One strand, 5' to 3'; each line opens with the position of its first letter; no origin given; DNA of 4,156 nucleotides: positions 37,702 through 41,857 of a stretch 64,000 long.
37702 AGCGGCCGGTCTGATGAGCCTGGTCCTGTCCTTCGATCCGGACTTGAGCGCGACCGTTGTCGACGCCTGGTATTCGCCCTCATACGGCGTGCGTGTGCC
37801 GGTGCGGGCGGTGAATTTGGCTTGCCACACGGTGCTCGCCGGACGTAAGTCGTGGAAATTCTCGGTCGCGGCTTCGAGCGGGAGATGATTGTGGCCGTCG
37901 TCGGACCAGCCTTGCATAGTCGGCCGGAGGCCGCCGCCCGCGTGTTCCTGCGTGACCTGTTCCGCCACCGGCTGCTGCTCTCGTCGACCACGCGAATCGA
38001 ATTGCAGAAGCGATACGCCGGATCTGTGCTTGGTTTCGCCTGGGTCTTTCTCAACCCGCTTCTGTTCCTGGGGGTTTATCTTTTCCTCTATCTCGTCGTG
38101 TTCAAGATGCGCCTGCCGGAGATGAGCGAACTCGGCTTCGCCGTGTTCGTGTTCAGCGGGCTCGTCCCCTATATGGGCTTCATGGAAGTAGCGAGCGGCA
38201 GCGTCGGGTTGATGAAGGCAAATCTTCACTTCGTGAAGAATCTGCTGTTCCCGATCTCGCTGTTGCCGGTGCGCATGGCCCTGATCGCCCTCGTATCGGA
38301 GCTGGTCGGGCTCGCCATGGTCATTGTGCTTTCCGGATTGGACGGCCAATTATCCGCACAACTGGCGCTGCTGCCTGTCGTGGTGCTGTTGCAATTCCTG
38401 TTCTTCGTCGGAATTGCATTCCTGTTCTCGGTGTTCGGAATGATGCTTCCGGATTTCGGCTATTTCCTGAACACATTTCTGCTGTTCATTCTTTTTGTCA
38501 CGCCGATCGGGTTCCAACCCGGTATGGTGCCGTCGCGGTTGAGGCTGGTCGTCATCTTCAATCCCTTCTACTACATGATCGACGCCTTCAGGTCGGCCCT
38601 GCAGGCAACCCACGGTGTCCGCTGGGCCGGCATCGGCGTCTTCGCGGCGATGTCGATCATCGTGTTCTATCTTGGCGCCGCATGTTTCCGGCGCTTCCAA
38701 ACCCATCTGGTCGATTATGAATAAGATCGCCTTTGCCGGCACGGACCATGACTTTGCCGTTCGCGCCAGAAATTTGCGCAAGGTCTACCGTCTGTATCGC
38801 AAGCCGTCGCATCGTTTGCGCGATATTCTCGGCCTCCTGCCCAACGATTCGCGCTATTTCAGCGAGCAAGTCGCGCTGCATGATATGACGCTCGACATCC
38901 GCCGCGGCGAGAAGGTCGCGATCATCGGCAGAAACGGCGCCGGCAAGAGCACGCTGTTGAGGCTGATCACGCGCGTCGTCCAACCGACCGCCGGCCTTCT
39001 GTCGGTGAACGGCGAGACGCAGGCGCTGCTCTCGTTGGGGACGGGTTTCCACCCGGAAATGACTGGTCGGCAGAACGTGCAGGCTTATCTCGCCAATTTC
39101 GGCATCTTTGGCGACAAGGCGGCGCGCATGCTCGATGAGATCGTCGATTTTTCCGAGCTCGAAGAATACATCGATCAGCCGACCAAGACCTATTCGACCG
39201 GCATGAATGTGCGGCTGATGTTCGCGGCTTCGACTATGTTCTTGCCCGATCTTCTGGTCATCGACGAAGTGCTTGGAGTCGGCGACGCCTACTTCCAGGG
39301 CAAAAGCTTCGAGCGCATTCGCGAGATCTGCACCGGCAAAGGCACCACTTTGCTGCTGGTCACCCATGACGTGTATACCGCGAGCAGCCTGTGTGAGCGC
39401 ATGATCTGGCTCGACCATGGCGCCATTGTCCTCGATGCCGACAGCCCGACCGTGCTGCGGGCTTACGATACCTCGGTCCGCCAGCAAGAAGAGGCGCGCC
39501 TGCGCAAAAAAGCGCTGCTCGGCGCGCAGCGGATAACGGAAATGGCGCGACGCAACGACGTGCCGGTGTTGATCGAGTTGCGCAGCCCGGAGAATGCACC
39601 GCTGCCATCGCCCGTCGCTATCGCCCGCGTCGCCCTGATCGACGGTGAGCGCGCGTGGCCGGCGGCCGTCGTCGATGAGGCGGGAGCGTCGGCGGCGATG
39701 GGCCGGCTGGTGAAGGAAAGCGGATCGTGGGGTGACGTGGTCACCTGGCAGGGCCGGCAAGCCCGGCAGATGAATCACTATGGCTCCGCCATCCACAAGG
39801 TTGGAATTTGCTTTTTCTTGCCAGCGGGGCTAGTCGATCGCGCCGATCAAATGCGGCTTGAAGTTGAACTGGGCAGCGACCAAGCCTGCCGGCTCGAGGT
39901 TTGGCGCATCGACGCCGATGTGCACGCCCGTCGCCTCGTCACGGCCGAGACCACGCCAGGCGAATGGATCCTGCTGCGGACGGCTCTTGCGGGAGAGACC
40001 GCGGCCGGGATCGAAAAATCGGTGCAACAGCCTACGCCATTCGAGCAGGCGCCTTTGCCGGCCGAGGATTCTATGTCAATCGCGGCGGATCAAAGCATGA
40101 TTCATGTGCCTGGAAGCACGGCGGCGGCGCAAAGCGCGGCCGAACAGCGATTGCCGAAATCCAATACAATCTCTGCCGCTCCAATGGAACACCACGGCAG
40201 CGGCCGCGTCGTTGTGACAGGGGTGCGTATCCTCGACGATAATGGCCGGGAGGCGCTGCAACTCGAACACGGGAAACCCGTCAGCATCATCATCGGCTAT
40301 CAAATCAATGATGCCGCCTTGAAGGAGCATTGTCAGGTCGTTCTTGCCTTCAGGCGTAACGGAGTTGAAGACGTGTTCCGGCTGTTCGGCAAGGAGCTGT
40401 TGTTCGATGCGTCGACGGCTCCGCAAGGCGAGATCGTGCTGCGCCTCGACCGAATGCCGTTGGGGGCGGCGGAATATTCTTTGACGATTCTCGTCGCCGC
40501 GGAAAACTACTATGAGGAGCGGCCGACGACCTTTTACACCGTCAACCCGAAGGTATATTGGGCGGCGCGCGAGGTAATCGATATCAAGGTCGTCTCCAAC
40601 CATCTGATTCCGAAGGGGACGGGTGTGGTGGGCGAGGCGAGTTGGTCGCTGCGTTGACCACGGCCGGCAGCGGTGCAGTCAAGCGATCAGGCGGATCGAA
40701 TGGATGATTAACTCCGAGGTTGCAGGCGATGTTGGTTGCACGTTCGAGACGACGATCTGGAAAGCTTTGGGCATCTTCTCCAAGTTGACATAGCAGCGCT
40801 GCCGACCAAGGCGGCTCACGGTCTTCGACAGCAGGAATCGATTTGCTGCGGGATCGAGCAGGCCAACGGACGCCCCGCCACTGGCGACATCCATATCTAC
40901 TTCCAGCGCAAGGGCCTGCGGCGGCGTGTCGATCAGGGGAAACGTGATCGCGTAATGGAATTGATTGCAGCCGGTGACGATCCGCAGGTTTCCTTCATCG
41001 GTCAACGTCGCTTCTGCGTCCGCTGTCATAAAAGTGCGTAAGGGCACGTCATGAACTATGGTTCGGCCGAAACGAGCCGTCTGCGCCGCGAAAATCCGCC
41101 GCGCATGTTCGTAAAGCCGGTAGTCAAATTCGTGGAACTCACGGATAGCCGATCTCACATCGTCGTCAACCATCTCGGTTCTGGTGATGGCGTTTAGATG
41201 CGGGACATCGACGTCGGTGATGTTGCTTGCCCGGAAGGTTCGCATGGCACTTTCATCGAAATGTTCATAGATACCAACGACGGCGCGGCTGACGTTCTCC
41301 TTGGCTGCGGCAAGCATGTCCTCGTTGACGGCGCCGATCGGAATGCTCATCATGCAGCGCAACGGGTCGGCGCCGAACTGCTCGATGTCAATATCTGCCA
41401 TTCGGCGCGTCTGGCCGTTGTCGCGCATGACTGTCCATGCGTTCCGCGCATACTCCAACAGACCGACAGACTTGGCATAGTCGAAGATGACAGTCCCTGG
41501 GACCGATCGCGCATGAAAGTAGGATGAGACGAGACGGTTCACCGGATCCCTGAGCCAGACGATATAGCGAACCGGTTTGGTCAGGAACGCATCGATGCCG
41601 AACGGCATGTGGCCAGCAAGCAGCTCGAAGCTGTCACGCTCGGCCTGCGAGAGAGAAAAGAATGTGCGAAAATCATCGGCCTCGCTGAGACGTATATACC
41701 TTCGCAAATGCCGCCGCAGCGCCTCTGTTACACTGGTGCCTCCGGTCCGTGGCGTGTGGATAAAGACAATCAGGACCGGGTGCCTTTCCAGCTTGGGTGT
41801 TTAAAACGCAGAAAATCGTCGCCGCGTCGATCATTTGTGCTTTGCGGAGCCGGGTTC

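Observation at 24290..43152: One ~100-aa module recurs in at least four different enzymes of the locus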

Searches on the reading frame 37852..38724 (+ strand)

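Call 17: search_protein_families(library=pfam, proteins=[window:37852-38724:+], max_evalue=0.001)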
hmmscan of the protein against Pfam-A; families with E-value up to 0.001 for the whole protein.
window:37852-38724:+ (290 aa): 1 family
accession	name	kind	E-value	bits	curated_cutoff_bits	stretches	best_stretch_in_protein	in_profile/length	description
PF01061.29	ABC2_membrane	-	3.2e-07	30.6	26.9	1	47-249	7-209/211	ABC-2 type transporter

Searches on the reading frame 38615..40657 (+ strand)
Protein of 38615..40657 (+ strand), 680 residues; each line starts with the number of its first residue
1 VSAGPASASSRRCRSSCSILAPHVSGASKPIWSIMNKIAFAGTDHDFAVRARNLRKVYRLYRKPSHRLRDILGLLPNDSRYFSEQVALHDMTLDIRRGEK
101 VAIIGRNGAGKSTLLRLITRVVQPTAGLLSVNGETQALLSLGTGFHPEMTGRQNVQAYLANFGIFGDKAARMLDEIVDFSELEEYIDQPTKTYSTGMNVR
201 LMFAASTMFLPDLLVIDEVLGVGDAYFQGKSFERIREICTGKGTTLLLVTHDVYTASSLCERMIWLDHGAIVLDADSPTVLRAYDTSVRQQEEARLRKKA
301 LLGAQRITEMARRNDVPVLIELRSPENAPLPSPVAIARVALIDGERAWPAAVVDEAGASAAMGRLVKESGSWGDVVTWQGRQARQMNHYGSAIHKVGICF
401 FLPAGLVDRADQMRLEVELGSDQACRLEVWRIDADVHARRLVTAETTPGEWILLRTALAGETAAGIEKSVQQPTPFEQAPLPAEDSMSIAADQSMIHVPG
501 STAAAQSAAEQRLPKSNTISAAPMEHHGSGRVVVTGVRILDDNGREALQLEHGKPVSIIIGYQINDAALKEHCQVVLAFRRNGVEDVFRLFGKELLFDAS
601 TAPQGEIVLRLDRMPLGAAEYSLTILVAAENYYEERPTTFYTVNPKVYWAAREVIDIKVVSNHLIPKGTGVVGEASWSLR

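Call 17: search_protein_families(library=pfam, proteins=[window:38615-40657:+], max_evalue=0.001)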
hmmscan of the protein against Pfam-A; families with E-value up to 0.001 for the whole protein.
window:38615-40657:+ (680 aa): 4 families
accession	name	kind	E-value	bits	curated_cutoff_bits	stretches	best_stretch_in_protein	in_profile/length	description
PF00005.33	ABC_tran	-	3.7e-19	70.1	25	1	88-219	1-135/137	ABC transporter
PF14524.12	Wzt_C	-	2.2e-08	34.6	30.4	1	525-636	3-114/143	Wzt C-terminal domain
PF13555.12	AAA_29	-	9.8e-05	22.5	27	1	89-125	13-49/61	P-loop containing region of AAA domain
PF13304.12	AAA_21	-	0.00041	21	27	0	102-122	3-23/304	AAA domain, putative AbiEii toxin, Type IV TA system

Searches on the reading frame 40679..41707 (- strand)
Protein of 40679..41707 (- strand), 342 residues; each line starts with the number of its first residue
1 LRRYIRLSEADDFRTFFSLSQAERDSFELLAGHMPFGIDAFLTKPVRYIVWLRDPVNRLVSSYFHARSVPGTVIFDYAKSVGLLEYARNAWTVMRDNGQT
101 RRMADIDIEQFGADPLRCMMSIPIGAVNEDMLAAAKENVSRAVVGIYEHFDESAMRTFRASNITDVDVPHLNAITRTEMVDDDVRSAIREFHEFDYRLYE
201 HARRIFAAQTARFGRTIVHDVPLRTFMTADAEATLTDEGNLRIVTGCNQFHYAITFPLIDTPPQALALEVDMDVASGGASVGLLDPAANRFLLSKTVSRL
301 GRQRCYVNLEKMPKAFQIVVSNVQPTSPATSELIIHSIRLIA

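Call 11: search_protein_families(library=pfam, proteins=[window:40679-41707:-], max_evalue=0.1)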
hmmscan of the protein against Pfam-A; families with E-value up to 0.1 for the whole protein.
window:40679-41707:- (342 aa): 3 families
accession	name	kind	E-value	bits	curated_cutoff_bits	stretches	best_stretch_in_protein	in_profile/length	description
PF06990.17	Gal-3-0_sulfotr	-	2.8e-07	30.3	27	1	23-219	123-321/402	Galactose-3-O-sulfotransferase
PF03567.20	Sulfotransfer_2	-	0.0012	19.5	22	1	47-200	82-250/252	Sulfotransferase family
PF00685.33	Sulfotransfer_1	-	0.011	15.6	22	1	25-69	68-114/255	Sulfotransferase domain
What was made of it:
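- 40679..41803 (-): Sulfotransferase gene, host of one copy. The range shown is the whole stop-to-stop frame, including both stop codons (TAA at 41801-41803). Pfam finds Gal-3-0_sulfotr (call 11).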

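Call 12: search_protein_families(library=ncbifam, proteins=[window:40679-41707:-], max_evalue=0.1)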
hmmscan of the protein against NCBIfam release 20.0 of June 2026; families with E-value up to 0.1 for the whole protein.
window:40679-41707:- (342 aa): 0 families
